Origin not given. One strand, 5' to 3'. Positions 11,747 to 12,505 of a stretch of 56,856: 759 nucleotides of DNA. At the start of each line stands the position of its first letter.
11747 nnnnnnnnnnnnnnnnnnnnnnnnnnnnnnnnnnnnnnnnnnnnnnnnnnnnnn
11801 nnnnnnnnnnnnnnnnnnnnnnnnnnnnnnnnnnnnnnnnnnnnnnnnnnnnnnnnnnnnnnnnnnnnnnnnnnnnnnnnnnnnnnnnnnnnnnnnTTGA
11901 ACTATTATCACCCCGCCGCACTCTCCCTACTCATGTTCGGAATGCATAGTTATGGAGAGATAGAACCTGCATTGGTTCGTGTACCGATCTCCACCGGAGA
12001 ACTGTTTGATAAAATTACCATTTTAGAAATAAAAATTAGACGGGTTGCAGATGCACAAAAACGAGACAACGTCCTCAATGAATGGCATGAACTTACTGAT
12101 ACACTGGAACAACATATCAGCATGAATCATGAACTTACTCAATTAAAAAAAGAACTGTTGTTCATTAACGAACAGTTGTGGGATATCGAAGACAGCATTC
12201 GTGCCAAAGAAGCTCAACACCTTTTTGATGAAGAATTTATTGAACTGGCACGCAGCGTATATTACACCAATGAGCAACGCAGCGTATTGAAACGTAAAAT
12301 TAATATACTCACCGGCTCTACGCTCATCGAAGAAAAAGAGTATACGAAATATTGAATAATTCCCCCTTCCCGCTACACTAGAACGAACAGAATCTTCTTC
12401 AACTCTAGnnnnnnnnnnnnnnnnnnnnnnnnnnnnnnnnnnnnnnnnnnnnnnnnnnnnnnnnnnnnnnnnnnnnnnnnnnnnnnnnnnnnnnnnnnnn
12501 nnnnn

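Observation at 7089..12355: Three tandem, translationally coupled TPR plus GT9-like glycosyltransferase paralogs, all with Sec-type leaders, plus a small helical partner: candidate exported protein-glycosylation module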

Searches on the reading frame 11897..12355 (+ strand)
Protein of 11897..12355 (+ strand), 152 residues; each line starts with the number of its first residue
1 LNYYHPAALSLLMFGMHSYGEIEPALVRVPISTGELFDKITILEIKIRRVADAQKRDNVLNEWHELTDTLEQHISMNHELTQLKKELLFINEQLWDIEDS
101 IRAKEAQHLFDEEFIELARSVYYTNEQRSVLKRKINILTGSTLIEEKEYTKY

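Call 3: search_protein_families(library=pfam, proteins=[window:11897-12355:+], max_evalue=0.01)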
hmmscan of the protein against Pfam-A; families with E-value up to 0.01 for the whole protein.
window:11897-12355:+ (152 aa): 2 families
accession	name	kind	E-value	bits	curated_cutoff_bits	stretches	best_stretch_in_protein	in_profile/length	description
PF19662.4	DUF6165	-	1.3e-10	41.5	27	1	28-150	2-116/134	Family of unknown function (DUF6165)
PF14063.11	DUF4254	-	2.8e-05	24.4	27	0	87-136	7-53/144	Protein of unknown function (DUF4254)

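Call 4: search_protein_families(library=ncbifam, proteins=[window:11897-12355:+], max_evalue=0.01)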
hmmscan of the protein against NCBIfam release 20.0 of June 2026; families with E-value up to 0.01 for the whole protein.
window:11897-12355:+ (152 aa): 0 families

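Call 15: find_homologous_proteins(query=window:11897-12355:+, max_evalue=0.001)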
Query window:11897-12355:+ (152 aa): 1925 proteins with E <= 0.001 among 1947 candidates; the best 120 are listed.
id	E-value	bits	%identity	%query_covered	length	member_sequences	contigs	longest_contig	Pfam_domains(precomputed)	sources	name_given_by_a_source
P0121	3.6e-93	327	100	100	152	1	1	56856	PF19662.5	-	-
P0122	7.9e-93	326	99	100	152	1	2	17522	PF19662.5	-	-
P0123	8.4e-92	323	99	100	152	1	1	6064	PF19662.5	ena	-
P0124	1.6e-91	322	99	100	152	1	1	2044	PF19662.5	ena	-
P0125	2.9e-83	295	91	100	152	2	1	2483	PF19662.5,PF14063.12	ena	-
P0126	1.8e-81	289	100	90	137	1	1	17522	PF19662.5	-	-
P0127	1.5e-80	286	88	100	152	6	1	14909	PF19662.5,PF14063.12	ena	-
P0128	1.6e-60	221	72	95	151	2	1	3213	PF19662.5,PF14063.12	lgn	-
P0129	1.6e-60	221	73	96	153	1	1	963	PF19662.5,PF14063.12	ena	-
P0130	3.9e-53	198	65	99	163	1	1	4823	PF19662.5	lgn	-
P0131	4.9e-52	194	64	100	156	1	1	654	PF19662.5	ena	-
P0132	1.3e-49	186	61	100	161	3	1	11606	PF19662.5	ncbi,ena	-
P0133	5.0e-49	184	59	100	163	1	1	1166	PF19662.5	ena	-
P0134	1.1e-46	177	60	100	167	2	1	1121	PF19662.5,PF14063.12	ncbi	-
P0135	2.9e-43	166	56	93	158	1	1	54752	PF19662.5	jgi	-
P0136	1.2e-42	164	58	87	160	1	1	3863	PF19662.5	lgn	-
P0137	9.9e-38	148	61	83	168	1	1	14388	PF19662.5,PF14063.12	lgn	-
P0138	4.3e-36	142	51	95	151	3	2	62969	PF19662.5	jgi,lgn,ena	jgi:hypothetical protein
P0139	2.6e-35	140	58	81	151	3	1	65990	PF19662.5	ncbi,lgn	-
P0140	5.0e-34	136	55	87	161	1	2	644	PF19662.5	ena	-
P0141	9.4e-34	135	56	83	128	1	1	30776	PF19662.5,PF14063.12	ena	-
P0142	1.0e-33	135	58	82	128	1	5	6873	PF19662.5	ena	-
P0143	2.5e-33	133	56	83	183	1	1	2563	PF19662.5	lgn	-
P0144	5.8e-33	132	47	100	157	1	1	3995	PF19662.5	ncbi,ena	-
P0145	6.7e-33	132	47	100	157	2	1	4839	PF19662.5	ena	-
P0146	9.5e-33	131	57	84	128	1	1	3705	PF19662.5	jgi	-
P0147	1.4e-32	131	47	100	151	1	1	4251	PF19662.5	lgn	-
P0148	2.2e-32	130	55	82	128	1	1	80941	PF19662.5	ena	-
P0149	4.7e-32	129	53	84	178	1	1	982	PF19662.5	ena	-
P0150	5.3e-32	129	55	82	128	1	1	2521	PF19662.5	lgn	-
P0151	7.9e-32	129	56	82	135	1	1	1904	PF19662.5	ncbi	-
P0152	1.0e-31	128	52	84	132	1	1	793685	PF19662.5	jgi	jgi:hypothetical protein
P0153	1.1e-31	128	52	84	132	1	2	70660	PF19662.5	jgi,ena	-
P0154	1.1e-31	128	54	83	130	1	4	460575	PF19662.5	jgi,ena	-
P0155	1.4e-31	128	50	85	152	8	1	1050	PF19662.5,PF14063.12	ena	-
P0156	1.6e-31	128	56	82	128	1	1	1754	PF19662.5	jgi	jgi:hypothetical protein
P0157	1.7e-31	127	55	82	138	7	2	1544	PF19662.5,PF14063.12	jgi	jgi:hypothetical protein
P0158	1.9e-31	127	56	84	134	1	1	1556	PF19662.5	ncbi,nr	ncbi:MAG TPA: hypothetical protein ENI08_01635 [Candidatus Dependentiae bacterium]|nr:hypothetical p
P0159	2.0e-31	127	52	84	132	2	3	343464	PF19662.5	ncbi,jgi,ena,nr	ncbi:MAG TPA: DUF6165 family protein [Gammaproteobacteria bacterium]|nr:DUF6165 family protein [Gamm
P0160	2.0e-31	127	52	84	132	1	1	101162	PF19662.5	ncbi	-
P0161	2.8e-31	127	51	84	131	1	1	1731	PF19662.5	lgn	-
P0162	3.1e-31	127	52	83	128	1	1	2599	PF19662.5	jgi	jgi:hypothetical protein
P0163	3.1e-31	127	52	84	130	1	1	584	PF19662.5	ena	-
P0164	3.4e-31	126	50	95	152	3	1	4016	PF19662.5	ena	-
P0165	3.6e-31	126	45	100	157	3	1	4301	PF19662.5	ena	-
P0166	3.6e-31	126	52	83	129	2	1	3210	PF19662.5,PF14063.12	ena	-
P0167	4.8e-31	126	50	83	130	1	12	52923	PF19662.5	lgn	-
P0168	5.2e-31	126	55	84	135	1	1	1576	PF19662.5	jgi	jgi:predicted nucleic acid-binding Zn-ribbon protein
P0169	5.6e-31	126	50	84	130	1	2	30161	PF19662.5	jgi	jgi:hypothetical protein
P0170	6.0e-31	126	56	82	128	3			PF19662.5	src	-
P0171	6.0e-31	126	52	86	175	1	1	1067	PF19662.5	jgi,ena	-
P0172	6.3e-31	126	54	83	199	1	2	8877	PF19662.5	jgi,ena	-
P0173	6.7e-31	125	56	84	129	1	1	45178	PF19662.5,PF14063.12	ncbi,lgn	ncbi:MAG: DUF6165 family protein [Pseudomonadota bacterium]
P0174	7.4e-31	125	56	86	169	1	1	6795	PF19662.5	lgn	-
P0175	7.4e-31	125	52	84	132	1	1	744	PF19662.5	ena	-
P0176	8.0e-31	125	52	84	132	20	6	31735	PF19662.5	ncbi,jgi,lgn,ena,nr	ncbi:MAG: hypothetical protein J0H50_10360 [Xanthomonadales bacterium]|nr:hypothetical protein [Xant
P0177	1.2e-30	125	56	84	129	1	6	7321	PF19662.5,PF14063.12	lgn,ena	-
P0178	1.2e-30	125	46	100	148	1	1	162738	PF19662.5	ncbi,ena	-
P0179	1.4e-30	124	51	89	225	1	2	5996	PF19662.5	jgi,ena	-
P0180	1.4e-30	124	50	84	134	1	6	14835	PF19662.5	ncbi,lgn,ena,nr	ncbi:MAG: DUF6165 family protein [Marinobacter sp.]|nr:DUF6165 family protein [Marinobacter sp.]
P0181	1.5e-30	124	56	83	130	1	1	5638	PF19662.5,PF14063.12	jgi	-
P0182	1.5e-30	124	56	83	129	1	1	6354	PF19662.5,PF14063.12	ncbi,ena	-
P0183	1.7e-30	124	56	82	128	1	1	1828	PF19662.5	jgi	jgi:uncharacterized protein DUF6165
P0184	2.1e-30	124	52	83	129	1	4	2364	PF19662.5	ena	-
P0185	2.3e-30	124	51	84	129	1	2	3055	PF19662.5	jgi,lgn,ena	-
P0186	2.4e-30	124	56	82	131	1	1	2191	PF19662.5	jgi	jgi:hypothetical protein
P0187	2.5e-30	124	51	83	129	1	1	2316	PF19662.5,PF14063.12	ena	-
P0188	2.6e-30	124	51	83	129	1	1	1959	PF19662.5,PF14063.12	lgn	-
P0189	2.7e-30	124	52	82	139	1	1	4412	PF19662.5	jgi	jgi:Family of unknown function (DUF6165)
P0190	2.9e-30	123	50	84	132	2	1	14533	PF19662.5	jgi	-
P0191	3.1e-30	123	54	82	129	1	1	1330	PF19662.5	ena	-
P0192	3.2e-30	123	52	84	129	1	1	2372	PF19662.5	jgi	-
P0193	3.7e-30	123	55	83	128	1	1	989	PF19662.5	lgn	-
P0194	3.7e-30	123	54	82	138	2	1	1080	PF19662.5,PF14063.12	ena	-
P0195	3.7e-30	123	56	83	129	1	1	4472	PF19662.5,PF14063.12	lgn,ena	-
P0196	3.8e-30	123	57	82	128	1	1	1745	PF19662.5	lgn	-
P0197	3.8e-30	123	53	83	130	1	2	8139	PF19662.5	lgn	-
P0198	4.2e-30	123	51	83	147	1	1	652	PF19662.5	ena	-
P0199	4.2e-30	123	53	87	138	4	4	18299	PF19662.5,PF14063.12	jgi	jgi:hypothetical protein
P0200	4.4e-30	123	53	84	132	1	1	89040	PF19662.5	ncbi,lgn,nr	ncbi:MAG: DUF6165 family protein [Verrucomicrobiales bacterium]|nr:DUF6165 family protein [Verrucomi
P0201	4.4e-30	123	51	83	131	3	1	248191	PF19662.5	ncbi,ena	-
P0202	4.6e-30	123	53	87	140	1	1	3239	PF19662.5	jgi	jgi:hypothetical protein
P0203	4.8e-30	123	55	84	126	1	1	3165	PF19662.5,PF14063.12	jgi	-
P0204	5.1e-30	123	55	82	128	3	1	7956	PF19662.5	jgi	jgi:hypothetical protein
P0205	5.5e-30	123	55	84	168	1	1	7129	PF19662.5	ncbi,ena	-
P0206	5.7e-30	122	52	83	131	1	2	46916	PF19662.5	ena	-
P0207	6.4e-30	122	51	83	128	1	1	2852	PF19662.5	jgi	jgi:hypothetical protein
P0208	6.5e-30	122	53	82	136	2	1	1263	PF19662.5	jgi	jgi:valyl-tRNA synthetase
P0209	6.6e-30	122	54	82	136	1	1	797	PF19662.5,PF14063.12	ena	-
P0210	6.6e-30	122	54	82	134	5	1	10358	PF19662.5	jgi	jgi:hypothetical protein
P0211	7.2e-30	122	48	87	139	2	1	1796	PF19662.5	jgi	-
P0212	7.6e-30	122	50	90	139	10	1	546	PF19662.5,PF14063.12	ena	-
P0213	7.8e-30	122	55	84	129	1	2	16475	PF19662.5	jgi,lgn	jgi:hypothetical protein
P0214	7.9e-30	122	56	83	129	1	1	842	PF19662.5,PF14063.12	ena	-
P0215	8.7e-30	122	50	84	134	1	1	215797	PF19662.5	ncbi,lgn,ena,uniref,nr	ncbi:MAG: DUF6165 family protein [Marinobacter sp.]|uniref:DUF6165 family protein n=1 Tax=Marinobact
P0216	8.8e-30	122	50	83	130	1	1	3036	PF19662.5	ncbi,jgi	-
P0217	8.8e-30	122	51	82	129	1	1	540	PF19662.5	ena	-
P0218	8.9e-30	122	52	84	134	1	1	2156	PF19662.5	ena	-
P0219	9.4e-30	122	54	82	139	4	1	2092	PF19662.5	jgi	jgi:hypothetical protein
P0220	9.6e-30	122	54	82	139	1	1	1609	PF19662.5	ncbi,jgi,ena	-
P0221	9.6e-30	122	56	80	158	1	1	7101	PF19662.5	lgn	-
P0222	9.7e-30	122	50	84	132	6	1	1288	PF19662.5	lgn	-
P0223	1.0e-29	122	56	83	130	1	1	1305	PF19662.5,PF14063.12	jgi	-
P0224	1.0e-29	122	53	82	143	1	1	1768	PF19662.5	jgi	-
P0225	1.0e-29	122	52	84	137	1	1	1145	PF19662.5,PF14063.12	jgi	jgi:hypothetical protein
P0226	1.0e-29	122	52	84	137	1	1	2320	PF19662.5,PF14063.12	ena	-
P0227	1.1e-29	122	52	84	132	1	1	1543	PF19662.5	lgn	-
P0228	1.1e-29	122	52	84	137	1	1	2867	PF19662.5,PF14063.12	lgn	-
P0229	1.1e-29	122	51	82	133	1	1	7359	PF19662.5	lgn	-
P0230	1.1e-29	122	50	83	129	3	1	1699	PF19662.5,PF14063.12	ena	-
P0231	1.1e-29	122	53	82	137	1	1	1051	PF19662.5,PF14063.12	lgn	-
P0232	1.2e-29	121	53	82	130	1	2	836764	PF19662.5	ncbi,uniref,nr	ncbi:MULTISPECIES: DUF6165 family protein [unclassified Halomonas]|uniref:DUF6165 family protein n=1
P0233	1.2e-29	121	50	83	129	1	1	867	PF19662.5,PF14063.12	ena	-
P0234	1.3e-29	121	52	83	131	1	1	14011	PF19662.5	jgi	jgi:hypothetical protein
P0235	1.3e-29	121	50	88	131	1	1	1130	PF19662.5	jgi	jgi:hypothetical protein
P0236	1.4e-29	121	52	84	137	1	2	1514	PF19662.5,PF14063.12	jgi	jgi:hypothetical protein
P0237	1.4e-29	121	56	83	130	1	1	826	PF19662.5,PF14063.12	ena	-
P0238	1.5e-29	121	50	83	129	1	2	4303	PF19662.5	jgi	-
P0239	1.5e-29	121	53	83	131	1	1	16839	PF19662.5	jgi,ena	-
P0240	1.5e-29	121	53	82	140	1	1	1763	PF19662.5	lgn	-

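Call 16: find_encoding_contigs(protein=P0215, flank=8000, max_places=3)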
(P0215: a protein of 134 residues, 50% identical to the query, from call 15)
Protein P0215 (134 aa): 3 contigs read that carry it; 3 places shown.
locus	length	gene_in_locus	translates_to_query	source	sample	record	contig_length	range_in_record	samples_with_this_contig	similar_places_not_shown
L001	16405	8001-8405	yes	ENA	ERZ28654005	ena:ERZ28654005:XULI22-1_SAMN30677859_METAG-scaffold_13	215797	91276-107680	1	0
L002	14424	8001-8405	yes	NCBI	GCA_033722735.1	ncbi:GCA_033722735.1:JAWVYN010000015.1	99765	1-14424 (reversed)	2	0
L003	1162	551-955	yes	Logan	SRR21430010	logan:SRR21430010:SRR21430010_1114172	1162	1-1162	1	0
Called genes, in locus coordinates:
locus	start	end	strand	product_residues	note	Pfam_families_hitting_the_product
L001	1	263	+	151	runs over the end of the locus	PF02580:Tyr_Deacylase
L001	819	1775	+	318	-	PF13609:Porin_4, PF00267:Porin_1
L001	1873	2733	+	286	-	PF01928:CYTH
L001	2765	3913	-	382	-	PF07885:Ion_trans_2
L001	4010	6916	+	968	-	PF03710:GlnE, PF08335:GlnD_UR_UTase, PF03710:GlnE, PF08335:GlnD_UR_UTase (weak)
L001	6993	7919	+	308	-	PF01063:Aminotran_4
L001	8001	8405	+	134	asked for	PF19662:DUF6165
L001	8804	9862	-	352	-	PF01075:Glyco_transf_9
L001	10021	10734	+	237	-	PF01636:APH (weak), PF06293:Kdo, PF19974:TCAD9, PF01163:RIO1 (weak)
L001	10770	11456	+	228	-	-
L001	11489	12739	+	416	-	PF04932:Wzy_C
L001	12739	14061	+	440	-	-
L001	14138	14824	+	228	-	PF02348:CTP_transf_3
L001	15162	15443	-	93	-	-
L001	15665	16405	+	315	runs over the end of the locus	-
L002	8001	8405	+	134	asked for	PF19662:DUF6165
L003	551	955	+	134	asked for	PF19662:DUF6165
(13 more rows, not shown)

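Call 17: find_encoding_contigs(protein=P0232, flank=8000, max_places=3)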
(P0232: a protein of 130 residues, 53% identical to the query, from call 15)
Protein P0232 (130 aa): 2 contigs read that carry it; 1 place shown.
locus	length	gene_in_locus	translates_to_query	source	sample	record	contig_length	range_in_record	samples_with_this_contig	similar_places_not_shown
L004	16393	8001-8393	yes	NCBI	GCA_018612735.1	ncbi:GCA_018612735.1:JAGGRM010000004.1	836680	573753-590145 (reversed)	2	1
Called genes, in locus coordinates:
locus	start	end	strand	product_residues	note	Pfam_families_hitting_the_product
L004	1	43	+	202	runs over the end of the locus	PF00132:Hexapep, PF25087:GMPPB_C (faint), PF00132:Hexapep (weak)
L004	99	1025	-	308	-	PF07848:PaaX, PF20803:PaaX_M, PF08223:PaaX_C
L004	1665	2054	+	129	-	PF00816:Histone_HNS (weak), PF22055:MvaT_DBD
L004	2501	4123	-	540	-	PF02028:BCCT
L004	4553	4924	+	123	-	-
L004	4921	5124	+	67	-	PF12844:HTH_19, PF13560:HTH_31, PF01381:HTH_3, PF13413:HTH_25 (weak), PF13443:HTH_26 (weak)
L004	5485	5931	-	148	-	PF00583:Acetyltransf_1, PF13673:Acetyltransf_10, PF13508:Acetyltransf_7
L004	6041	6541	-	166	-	-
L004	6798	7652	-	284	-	PF00989:PAS, PF13188:PAS_8 (faint), PF08448:PAS_4 (weak), PF13426:PAS_9, PF08447:PAS_3, PF00990:GGDEF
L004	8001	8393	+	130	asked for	PF19662:DUF6165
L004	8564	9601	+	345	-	PF01075:Glyco_transf_9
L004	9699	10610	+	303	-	PF00126:HTH_1, PF03466:LysR_substrate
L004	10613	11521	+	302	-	PF00126:HTH_1, PF03466:LysR_substrate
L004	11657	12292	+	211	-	PF02798:GST_N, PF13417:GST_N_3, PF13409:GST_N_2, PF13410:GST_C_2 (weak), PF00043:GST_C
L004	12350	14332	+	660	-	PF01243:PNPOx_N (faint), PF00175:NAD_binding_1, PF00111:Fer2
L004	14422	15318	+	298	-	PF00126:HTH_1, PF03466:LysR_substrate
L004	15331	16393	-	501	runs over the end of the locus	PF03806:ABG_transport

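Call 18: find_encoding_contigs(protein=P0200, flank=8000, max_places=3)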
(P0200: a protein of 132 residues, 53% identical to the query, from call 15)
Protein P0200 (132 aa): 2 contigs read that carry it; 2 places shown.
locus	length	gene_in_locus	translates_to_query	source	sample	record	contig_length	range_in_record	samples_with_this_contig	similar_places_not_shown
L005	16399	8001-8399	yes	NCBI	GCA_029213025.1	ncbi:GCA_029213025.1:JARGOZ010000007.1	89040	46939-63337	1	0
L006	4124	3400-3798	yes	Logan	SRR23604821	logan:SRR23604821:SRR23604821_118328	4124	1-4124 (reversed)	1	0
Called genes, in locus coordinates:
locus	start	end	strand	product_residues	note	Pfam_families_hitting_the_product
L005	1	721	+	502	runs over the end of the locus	PF00884:Sulfatase, PF16347:SGSH_C (faint)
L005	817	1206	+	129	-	PF03965:Penicillinase_R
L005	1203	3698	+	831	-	PF05569:Peptidase_M56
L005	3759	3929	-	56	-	-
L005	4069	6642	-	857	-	PF00270:DEAD, PF04851:ResIII, PF00271:Helicase_C, PF19306:WHD_Lhr, PF08494:DEAD_assoc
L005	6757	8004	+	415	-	PF12895:ANAPC3 (faint), PF13176:TPR_7 (faint), PF13371:TPR_9 (faint), PF00515:TPR_1, PF07719:TPR_2 (weak), PF13181:TPR_8 (weak), PF13414:TPR_11, PF13432:TPR_16, +6 more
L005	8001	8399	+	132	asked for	PF19662:DUF6165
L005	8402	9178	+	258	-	PF09844:DUF2071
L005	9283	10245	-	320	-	PF00005:ABC_tran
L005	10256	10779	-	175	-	PF00005:ABC_tran, PF13304:AAA_21 (faint)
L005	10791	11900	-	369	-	PF01636:APH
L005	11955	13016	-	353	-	PF08450:SGL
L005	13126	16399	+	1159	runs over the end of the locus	-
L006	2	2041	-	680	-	?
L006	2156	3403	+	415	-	PF12895:ANAPC3 (faint), PF13176:TPR_7 (faint), PF13371:TPR_9 (faint), PF00515:TPR_1, PF07719:TPR_2 (weak), PF13181:TPR_8 (weak), PF13414:TPR_11, PF13432:TPR_16, +6 more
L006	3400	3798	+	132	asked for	PF19662:DUF6165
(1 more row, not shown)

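Call 22: find_related_loci(query=A3, collection=genome_contigs, flank=6000)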
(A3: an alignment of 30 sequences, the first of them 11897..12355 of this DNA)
Query A3 (152 aa) in genome_contigs; peptide patterns used: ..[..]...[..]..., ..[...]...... (x = any residue, [..] = any of these).
600 stretches matched a pattern (row limit reached: there are more); 595 encode a relative of the query (tblastn E <= 1e-3); the best 80 are kept; 80 distinct loci.
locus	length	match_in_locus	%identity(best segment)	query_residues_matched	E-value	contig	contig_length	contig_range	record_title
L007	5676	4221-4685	45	6-152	2e-41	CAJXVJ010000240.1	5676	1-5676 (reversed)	MAG TPA_asm: uncultured Alcanivoracaceae bacterium isolate SRR3933267_bin.9_MetaBAT_v2.12.1_MAG genome assembly, contig:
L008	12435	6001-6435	50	8-152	1e-39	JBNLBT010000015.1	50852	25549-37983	MAG: Marinicellaceae bacterium isolate C2.bin.21.strict NODE_15_length_50852_cov_3.366344, whole genome shotgun sequence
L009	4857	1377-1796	49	15-152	1e-38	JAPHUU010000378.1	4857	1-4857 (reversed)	MAG: Rhodanobacter sp. isolate S2M-Bin_7 c_000000983720, whole genome shotgun sequence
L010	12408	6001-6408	50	16-152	2e-38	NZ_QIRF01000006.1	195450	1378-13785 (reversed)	Dyella sp. C9 NODE_6_length_195450_cov_47.9402, whole genome shotgun sequence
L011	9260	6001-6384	50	25-152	7e-38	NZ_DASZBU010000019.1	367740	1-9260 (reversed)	MAG: Frateuria sp. isolate SMAG_U6423 k141_44131, whole genome shotgun sequence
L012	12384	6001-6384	52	25-152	5e-38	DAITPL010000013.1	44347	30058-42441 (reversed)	MAG TPA_asm: Rhodanobacter sp. isolate CTOTU27538 NODE_27_length_44347_cov_24.659306, whole genome shotgun sequence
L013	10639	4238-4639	50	18-152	1e-37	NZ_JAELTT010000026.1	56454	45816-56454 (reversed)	Dyella sp. ASV21 NODE_26_length_56454_cov_12.908410, whole genome shotgun sequence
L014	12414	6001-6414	48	15-152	3e-37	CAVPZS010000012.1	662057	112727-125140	MAG: uncultured Alphaproteobacteria bacterium isolate MFD00082.bin.2.108 genome assembly, contig: contig_4582, whole gen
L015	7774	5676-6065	51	20-149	2e-37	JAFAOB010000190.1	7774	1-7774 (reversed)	MAG: Alphaproteobacteria bacterium isolate CP_BM_ER_1 BM_ER_k147_9030051, whole genome shotgun sequence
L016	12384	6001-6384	50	25-152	2e-37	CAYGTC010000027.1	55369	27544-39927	MAG TPA_asm: uncultured Alcanivoracaceae bacterium isolate ERP117304_co3_190 genome assembly, contig: NODE_853_length_55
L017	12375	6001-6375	54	29-152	1e-37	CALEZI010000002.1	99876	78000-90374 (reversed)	MAG TPA_asm: uncultured Rhodanobacteraceae bacterium isolate SRR1506987_bin.164_CONCOCT_v1.1_MAG genome assembly, contig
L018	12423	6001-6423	48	6-152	7e-37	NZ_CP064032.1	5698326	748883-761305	Dyella nitratireducens strain DHG59 chromosome, complete genome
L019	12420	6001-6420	47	5-152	9e-37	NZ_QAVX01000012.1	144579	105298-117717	Dyella sp. C11 NODE_12_length_144579_cov_39.2262, whole genome shotgun sequence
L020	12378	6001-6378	54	27-152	9e-37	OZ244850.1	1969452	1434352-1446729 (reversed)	MAG: Gammaproteobacteria bacterium isolate ed37e13b-53fa-493c-b8f4-17445a644a29 genome assembly, chromosome: 1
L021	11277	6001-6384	52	25-152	5e-37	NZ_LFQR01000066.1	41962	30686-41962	Frateuria defendens strain DHo contig_66, whole genome shotgun sequence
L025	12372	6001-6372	50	29-152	4e-36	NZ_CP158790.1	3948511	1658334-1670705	Stenotrophomonas nitritireducens strain STE1 chromosome, complete genome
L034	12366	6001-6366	56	31-152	9e-36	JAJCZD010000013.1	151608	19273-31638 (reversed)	MAG: Candidatus Dependentiae bacterium isolate OFTM184 OFTM184_12, whole genome shotgun sequence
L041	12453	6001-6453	44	15-152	1e-35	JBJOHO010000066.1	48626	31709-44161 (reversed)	MAG: Pseudomonadota bacterium isolate sharkriverslough_2019_sw_WHONDRS-S19S_0042_B_bin.61 scaffold_463737, whole genome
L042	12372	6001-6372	52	29-152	1e-35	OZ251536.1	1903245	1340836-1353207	MAG: Parvibaculaceae bacterium isolate 477184f9-e31c-4336-878d-1e16df3a7aac genome assembly, chromosome: 1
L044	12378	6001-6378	55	27-152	1e-35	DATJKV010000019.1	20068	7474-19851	MAG TPA_asm: Magnetospirillum sp. isolate SMAG_U15602 k141_3662931, whole genome shotgun sequence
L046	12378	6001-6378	51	27-152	2e-35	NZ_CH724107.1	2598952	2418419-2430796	Oceanicola granulosus HTCC2516 scf_1099521380027, whole genome shotgun sequence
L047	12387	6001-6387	51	24-152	2e-35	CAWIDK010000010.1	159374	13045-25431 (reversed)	MAG: uncultured Gemmataceae bacterium isolate MFD01248.bin.2.72 genome assembly, contig: contig_35581, whole genome shot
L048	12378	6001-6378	52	27-152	3e-35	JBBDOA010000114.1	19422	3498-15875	MAG: Rhodospirillales bacterium isolate LejiaB_58_10 Lejia_B_3462_length_19422_cov_6, whole genome shotgun sequence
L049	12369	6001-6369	48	29-151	4e-35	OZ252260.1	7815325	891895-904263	MAG: Hoeflea sp. isolate 2f27de24-c198-4795-9465-b2fefa61cf49 genome assembly, chromosome: 1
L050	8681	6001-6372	51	29-152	5e-35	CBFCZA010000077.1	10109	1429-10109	MAG TPA_asm: uncultured Curvivirga sp. isolate SRR26215674_concoct_138 genome assembly, contig: ERZ25073485.5627, whole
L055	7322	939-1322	50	25-152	3e-35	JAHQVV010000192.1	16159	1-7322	MAG: Phycisphaeraceae bacterium isolate MAG.069 Posi_069-P61582, whole genome shotgun sequence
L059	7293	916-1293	44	27-152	9e-35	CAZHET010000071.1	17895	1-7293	MAG TPA_asm: uncultured Planctomycetaceae bacterium isolate SRP072547_co1_440 genome assembly, contig: NODE_5038_length_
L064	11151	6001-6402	50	19-152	9e-35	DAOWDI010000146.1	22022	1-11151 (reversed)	MAG TPA_asm: Gammaproteobacteria bacterium isolate CSMAG_1909 CSMAG_1909_k141_2487505_length_22022_cov_7.0000, whole gen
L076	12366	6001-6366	49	31-152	2e-34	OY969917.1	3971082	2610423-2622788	MAG: uncultured proteobacterium isolate MFD05580.bin.1.54 genome assembly, chromosome: 1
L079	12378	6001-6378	48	27-152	4e-34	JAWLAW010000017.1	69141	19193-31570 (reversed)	MAG: Lysobacteraceae bacterium isolate AC2.102 AC2.102.fa-17, whole genome shotgun sequence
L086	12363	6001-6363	49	30-150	4e-34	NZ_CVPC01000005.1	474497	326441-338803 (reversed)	Nereida ignava strain CECT 5292, whole genome shotgun sequence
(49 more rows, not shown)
